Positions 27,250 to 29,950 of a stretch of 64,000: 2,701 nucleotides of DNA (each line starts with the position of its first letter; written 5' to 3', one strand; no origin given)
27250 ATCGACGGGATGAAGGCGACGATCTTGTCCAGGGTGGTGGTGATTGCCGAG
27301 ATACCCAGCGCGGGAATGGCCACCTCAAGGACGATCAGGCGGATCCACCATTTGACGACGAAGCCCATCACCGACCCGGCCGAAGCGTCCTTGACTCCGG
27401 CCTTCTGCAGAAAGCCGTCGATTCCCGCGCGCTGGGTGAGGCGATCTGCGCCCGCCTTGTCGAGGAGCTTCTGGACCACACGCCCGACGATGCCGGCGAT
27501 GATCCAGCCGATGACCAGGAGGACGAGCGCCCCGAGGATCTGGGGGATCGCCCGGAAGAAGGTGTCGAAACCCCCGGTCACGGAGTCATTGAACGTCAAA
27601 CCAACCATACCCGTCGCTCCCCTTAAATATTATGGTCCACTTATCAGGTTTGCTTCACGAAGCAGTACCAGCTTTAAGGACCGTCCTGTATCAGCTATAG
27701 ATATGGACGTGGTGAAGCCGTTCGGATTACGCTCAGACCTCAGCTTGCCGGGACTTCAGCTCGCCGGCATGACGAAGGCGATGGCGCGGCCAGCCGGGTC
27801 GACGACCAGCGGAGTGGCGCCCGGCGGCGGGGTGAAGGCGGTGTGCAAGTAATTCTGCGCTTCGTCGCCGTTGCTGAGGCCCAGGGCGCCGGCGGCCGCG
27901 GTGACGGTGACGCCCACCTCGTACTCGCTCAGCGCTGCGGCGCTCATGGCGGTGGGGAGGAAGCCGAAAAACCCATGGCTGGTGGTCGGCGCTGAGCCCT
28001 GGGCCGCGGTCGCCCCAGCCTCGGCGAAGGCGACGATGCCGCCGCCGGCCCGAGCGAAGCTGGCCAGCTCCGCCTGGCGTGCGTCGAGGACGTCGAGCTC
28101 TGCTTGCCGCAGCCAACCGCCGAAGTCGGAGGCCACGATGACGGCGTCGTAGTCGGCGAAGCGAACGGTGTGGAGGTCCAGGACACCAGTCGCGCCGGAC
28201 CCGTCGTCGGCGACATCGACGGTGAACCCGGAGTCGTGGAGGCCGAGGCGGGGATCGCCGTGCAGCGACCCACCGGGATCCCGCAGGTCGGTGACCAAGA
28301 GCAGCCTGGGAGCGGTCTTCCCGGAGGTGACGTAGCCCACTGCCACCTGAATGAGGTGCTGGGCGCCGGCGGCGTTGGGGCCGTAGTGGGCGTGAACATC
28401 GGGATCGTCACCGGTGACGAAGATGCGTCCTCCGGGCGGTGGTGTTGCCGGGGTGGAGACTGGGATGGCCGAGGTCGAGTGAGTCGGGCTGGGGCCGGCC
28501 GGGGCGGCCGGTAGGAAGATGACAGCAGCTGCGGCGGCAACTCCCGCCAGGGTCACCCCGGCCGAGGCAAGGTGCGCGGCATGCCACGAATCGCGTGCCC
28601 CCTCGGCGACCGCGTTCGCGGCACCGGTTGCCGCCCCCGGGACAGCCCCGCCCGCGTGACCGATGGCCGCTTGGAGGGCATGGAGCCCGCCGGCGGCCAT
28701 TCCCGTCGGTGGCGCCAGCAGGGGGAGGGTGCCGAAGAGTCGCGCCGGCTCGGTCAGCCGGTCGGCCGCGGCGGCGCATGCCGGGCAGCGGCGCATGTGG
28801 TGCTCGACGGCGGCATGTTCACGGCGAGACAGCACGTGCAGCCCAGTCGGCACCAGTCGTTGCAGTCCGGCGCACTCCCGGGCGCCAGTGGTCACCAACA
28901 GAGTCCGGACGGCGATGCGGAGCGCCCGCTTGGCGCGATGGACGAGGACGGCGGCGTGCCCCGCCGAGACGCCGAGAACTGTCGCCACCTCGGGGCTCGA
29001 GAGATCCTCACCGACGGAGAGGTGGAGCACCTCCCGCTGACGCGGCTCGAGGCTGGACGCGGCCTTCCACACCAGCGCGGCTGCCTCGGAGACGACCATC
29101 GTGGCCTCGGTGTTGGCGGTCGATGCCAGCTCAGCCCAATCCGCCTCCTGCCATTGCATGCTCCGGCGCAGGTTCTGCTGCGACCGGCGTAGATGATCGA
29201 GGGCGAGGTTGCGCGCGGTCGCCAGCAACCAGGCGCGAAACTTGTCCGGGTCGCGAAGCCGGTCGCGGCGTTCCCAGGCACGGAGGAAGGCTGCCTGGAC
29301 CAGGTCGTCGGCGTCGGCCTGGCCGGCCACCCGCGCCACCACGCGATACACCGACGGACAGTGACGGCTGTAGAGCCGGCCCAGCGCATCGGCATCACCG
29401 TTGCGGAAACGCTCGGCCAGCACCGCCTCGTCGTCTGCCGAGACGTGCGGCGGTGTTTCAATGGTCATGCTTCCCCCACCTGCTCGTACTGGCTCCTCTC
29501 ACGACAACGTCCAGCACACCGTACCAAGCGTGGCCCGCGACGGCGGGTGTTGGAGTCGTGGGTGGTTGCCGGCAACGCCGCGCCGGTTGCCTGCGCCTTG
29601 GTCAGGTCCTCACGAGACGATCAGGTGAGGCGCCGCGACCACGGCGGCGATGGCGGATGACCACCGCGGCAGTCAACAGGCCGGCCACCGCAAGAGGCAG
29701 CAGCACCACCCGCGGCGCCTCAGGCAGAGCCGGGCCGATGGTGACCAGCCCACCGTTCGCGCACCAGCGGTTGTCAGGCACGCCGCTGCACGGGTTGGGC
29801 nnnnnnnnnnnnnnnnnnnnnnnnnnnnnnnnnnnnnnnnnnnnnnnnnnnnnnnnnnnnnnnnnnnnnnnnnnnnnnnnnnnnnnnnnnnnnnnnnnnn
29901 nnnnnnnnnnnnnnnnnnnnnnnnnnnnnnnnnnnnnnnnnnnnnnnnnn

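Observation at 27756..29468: ECF sigma factor, ZAS anti-sigma motif, TM helix and an extracytoplasmic sensor domain in one polypeptide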

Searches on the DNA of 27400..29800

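Call 89: search_rna_families(source=window, start=27400, end=29800, threshold=evalue, max_evalue=1)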
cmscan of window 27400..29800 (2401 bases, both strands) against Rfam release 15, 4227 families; matches with E-value up to 1: 2.
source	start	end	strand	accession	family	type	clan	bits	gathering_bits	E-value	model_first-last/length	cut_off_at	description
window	27944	27989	+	RF00523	Prion_pknot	Cis-reg;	-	23.3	39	0.24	1-40/40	no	Prion pseudoknot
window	29371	29423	-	RF03559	mir-8303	Gene; miRNA;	-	22.6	90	0.14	1-58/58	no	mir-8303 microRNA precursor family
